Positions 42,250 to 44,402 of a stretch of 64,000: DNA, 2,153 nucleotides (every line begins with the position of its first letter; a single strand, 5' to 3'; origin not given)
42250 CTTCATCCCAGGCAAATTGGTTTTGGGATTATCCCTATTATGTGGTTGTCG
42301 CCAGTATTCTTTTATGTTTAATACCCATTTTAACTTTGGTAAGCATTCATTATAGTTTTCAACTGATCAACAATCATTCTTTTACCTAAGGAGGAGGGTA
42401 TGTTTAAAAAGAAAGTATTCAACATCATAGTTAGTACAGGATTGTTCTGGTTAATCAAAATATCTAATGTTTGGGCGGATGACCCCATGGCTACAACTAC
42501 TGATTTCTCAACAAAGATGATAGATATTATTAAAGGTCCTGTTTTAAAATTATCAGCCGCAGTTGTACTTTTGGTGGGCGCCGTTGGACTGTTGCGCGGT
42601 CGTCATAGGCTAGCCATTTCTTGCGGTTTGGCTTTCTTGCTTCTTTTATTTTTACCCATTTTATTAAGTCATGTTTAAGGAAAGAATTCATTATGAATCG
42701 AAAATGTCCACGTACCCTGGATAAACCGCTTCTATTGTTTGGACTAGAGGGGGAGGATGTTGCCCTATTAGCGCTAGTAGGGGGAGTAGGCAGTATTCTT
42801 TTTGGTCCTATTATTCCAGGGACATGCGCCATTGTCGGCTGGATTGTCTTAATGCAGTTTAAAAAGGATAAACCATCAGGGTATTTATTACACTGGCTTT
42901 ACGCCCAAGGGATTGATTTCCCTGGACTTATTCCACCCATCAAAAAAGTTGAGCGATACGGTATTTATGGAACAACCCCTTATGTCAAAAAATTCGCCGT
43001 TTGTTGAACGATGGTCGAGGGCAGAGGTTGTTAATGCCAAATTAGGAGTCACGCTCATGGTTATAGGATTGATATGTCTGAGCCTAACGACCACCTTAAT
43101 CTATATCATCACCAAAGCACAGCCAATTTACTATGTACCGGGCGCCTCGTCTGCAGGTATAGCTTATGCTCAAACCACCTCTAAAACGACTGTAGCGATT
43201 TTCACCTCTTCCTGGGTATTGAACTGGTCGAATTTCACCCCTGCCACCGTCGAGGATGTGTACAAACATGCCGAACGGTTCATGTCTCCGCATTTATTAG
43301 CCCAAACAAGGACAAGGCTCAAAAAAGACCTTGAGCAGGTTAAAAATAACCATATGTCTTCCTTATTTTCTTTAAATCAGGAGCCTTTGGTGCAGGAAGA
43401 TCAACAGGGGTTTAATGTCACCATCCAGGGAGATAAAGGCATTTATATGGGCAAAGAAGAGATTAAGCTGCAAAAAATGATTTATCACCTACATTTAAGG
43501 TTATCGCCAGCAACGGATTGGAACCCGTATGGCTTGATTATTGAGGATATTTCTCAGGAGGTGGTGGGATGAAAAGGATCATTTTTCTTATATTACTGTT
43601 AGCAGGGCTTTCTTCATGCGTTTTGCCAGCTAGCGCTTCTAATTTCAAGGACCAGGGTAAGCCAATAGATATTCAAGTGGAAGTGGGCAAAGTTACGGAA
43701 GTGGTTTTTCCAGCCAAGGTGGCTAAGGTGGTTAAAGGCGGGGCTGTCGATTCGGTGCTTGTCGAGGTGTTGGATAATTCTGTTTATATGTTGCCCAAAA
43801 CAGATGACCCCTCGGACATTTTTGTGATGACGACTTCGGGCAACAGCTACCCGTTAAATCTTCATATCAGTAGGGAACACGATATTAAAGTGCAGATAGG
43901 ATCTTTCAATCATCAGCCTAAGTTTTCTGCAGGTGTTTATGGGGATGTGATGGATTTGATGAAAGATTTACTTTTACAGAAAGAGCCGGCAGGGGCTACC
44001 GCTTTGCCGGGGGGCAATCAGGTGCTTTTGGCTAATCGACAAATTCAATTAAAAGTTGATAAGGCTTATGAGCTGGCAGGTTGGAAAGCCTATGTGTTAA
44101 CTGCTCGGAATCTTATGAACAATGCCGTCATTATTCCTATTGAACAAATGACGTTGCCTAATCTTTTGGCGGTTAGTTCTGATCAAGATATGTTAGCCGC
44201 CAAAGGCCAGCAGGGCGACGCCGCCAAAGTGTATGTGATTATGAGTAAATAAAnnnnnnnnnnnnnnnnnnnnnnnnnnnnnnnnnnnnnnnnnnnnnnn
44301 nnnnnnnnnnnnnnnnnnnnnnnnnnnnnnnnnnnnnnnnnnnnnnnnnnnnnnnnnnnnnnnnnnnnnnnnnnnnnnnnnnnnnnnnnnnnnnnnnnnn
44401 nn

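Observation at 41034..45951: Compact F-type-like type IV secretion envelope module (pilin-TraL-TraE-TraK-TraB-TraV) with no ATPases, inside a housekeeping region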

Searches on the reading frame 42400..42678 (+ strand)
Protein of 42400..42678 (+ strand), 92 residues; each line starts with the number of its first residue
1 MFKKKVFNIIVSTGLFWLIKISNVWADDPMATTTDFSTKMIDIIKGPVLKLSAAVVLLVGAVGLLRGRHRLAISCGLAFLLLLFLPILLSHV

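Call 4: search_protein_families(library=pfam, proteins=[window:42400-42678:+], max_evalue=1)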
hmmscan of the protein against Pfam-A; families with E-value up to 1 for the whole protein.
window:42400-42678:+ (92 aa): 2 families
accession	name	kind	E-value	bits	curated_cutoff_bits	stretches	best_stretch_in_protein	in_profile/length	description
PF04956.18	TrbC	-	0.0027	18.3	27.9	1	10-79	14-83/98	TrbC/VIRB2 pilin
PF19885.4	DUF6358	-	0.21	12.3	28.4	1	1-26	1-25/61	Family of unknown function (DUF6358)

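Call 5: search_protein_families(library=ncbifam, proteins=[window:42400-42678:+], max_evalue=1)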
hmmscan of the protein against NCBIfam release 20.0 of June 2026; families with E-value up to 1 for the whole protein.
window:42400-42678:+ (92 aa): 2 families
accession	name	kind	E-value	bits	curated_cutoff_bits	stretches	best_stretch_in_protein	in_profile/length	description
TIGR00920.1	2A060605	subfamily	0.058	11.5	778.35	1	44-83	163-202/887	hydroxymethylglutaryl-CoA reductase (NADPH)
NF007267.0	PRK09723.1-1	equivalog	0.18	10.4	391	1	4-42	133-168/432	fimbrial-like adhesin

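Call 46: search_solved_structures(query=A4, max_evalue=1)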
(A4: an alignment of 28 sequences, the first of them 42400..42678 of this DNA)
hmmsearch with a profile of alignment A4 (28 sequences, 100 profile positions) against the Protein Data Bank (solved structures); distinct sequences matched with E-value up to 1: 0.

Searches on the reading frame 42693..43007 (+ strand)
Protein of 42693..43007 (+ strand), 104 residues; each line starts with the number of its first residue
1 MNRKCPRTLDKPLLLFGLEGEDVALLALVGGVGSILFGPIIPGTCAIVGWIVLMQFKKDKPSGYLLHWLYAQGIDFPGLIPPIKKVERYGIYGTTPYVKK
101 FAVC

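Call 4: search_protein_families(library=pfam, proteins=[window:42693-43007:+], max_evalue=1)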
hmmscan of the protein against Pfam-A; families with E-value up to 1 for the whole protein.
window:42693-43007:+ (104 aa): 2 families
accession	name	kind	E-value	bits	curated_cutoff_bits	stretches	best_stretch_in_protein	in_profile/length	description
PF07178.16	TraL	-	1.5e-07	32.1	24.4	1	4-70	2-68/90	TraL protein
PF13828.11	DUF4190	-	0.019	15.1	35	1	24-64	2-42/62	Domain of unknown function (DUF4190)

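Call 5: search_protein_families(library=ncbifam, proteins=[window:42693-43007:+], max_evalue=1)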
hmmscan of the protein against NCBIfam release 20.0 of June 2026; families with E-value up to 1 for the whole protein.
window:42693-43007:+ (104 aa): 1 family
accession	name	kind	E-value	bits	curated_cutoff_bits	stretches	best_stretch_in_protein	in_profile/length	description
TIGR02762.1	TraL_TIGR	equivalog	8e-06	26.4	30.95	1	4-73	4-75/95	type IV conjugative transfer system protein TraL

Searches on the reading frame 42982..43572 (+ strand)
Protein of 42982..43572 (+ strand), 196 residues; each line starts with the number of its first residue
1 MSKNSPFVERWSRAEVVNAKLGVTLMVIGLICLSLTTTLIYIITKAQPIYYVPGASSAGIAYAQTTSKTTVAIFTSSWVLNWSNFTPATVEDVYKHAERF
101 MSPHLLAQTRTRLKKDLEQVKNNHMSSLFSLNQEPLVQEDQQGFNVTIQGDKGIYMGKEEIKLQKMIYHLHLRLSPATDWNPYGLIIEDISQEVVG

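Call 4: search_protein_families(library=pfam, proteins=[window:42982-43572:+], max_evalue=1)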
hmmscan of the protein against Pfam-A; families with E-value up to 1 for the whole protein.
window:42982-43572:+ (196 aa): 1 family
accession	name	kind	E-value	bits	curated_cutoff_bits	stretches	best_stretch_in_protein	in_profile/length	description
PF05309.16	TraE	-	1.3e-10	41.5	24.8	1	23-174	20-170/182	TraE protein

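Call 5: search_protein_families(library=ncbifam, proteins=[window:42982-43572:+], max_evalue=1)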
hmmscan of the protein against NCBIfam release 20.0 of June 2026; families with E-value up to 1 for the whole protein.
window:42982-43572:+ (196 aa): 2 families
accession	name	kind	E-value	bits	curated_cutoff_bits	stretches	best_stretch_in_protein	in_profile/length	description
TIGR02761.1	TraE_TIGR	equivalog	4.2e-12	46.3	109.05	1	10-175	6-171/181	type IV conjugative transfer system protein TraE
NF049994.1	slr1306_fam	domain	0.15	10.6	490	1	11-64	358-409/470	slr1306 family protein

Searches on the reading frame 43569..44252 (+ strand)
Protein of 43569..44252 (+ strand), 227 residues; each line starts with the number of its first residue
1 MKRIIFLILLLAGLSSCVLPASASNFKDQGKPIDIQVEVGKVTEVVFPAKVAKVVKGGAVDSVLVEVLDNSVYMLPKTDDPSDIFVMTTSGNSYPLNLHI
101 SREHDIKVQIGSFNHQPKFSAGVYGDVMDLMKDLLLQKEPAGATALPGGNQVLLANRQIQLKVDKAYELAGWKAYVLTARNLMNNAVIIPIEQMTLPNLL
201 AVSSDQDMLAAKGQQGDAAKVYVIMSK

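Call 4: search_protein_families(library=pfam, proteins=[window:43569-44252:+], max_evalue=1)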
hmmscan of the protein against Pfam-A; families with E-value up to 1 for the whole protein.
window:43569-44252:+ (227 aa): 3 families
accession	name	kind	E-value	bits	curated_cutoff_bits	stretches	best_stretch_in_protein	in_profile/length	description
PF23536.1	TraK_C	-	0.00052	20.5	28.5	1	129-224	18-109/110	TraK C-terminal domain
PF06586.17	TraK_N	-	0.00054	20.7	24.8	1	35-109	20-90/100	TraK N-terminal domain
PF08139.17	LPAM_1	-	0.00058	20.6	20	1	1-17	1-17/18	Prokaryotic membrane lipoprotein lipid attachment site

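Call 5: search_protein_families(library=ncbifam, proteins=[window:43569-44252:+], max_evalue=1)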
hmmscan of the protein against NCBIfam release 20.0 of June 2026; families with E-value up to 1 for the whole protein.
window:43569-44252:+ (227 aa): 2 families
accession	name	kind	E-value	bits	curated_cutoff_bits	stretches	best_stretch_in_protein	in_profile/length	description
TIGR02756.1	TraK_Ftype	equivalog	0.0054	16.2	124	1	35-224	42-231/232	type-F conjugative transfer system secretin TraK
NF001393.0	PRK00281.2-4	equivalog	0.073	12.5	284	1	17-52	27-64/266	undecaprenyl-diphosphate phosphatase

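Call 44: search_solved_structures(query=A2, max_evalue=1)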
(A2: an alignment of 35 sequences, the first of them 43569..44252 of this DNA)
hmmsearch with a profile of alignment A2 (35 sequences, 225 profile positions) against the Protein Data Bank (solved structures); distinct sequences matched with E-value up to 1: 3.
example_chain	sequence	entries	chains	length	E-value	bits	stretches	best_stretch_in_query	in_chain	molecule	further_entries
2iak_A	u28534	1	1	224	0.044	16.4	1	101-166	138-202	Bullous pemphigoid antigen 1, isoform 5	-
7o3j_B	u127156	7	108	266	0.16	14.5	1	27-103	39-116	TrwF protein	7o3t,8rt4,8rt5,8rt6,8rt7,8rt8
5v7q_U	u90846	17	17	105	0.91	12.1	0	80-114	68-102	50S ribosomal protein L24 | 50S ribosomal protein uL24 | Large ribosomal subunit protein uL24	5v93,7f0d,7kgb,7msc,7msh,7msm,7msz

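Call 49: search_protein_families(library=pfam, alignment_id=A6, max_evalue=0.01)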
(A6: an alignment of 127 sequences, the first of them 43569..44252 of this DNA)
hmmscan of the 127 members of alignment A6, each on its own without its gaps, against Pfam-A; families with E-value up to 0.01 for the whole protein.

A. member 1, window:43569-44252:+ (227 aa): 3 families
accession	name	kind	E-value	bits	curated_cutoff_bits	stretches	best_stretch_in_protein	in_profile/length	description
PF23536.1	TraK_C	-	0.00052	20.5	28.5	1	129-224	18-109/110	TraK C-terminal domain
PF06586.17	TraK_N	-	0.00054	20.7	24.8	1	35-109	20-90/100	TraK N-terminal domain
PF08139.17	LPAM_1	-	0.00058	20.6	20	1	1-17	1-17/18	Prokaryotic membrane lipoprotein lipid attachment site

B. families by the number of members that match (of 127 scanned): 18 families
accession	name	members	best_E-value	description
PF09676.15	TraV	28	1e-06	Type IV conjugative transfer system lipoprotein (TraV)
PF04956.18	TrbC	20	1.8e-06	TrbC/VIRB2 pilin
PF06586.17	TraK_N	14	1.5e-05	TraK N-terminal domain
PF07916.16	TraG_N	12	2.8e-14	TraG-like protein, N-terminal region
PF23536.1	TraK_C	12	3.1e-06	TraK C-terminal domain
PF04535.17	CASP_dom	3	0.00047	Casparian strip membrane protein domain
PF03524.21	CagX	2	0.0026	Conjugal transfer protein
PF11920.14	DUF3438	1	0.00017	Protein of unknown function (DUF3438)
PF08139.17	LPAM_1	1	0.00058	Prokaryotic membrane lipoprotein lipid attachment site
PF09656.15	PGPGW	1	0.0011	Putative transmembrane protein (PGPGW)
PF14387.11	DUF4418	1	0.0048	Domain of unknown function (DUF4418)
PF10031.14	DUF2273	1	0.0057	Small integral membrane protein (DUF2273)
PF17531.7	O_Spanin_T7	1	0.006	Spanin, outer lipoprotein subunit T7-like virus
PF09544.15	DUF2381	1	0.007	Protein of unknown function (DUF2381)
PF04932.20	Wzy_C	1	0.0072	O-Antigen ligase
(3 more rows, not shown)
